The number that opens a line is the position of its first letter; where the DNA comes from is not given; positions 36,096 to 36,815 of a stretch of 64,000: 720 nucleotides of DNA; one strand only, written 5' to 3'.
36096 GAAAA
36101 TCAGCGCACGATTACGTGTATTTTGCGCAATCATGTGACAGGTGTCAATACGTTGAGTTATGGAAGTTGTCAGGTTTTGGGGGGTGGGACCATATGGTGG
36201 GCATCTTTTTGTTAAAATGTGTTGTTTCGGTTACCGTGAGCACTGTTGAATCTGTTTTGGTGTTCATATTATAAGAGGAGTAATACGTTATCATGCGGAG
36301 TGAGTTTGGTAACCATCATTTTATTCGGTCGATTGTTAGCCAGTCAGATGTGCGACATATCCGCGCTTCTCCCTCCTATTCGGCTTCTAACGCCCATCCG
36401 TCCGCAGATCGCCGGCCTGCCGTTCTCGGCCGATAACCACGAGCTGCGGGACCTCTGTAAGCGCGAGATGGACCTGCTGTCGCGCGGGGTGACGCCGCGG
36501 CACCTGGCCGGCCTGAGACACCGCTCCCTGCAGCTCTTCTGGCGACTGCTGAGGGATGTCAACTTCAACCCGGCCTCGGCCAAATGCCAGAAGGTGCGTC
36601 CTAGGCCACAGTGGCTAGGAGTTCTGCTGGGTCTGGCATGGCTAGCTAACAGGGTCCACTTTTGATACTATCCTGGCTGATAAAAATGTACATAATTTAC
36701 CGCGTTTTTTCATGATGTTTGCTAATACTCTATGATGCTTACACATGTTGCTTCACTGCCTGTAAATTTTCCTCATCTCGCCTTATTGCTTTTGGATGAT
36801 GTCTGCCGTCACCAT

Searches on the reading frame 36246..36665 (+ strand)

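Call 29: search_protein_families(library=pfam, max_evalue=0.01, proteins=[window:36246-36665:+])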
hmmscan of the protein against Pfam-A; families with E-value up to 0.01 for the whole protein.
window:36246-36665:+ (139 aa): 1 family
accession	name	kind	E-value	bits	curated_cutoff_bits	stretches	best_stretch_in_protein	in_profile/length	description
PF25805.1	IQUB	-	7.4e-16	58.3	27.8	1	64-121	78-135/140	IQUB-like domain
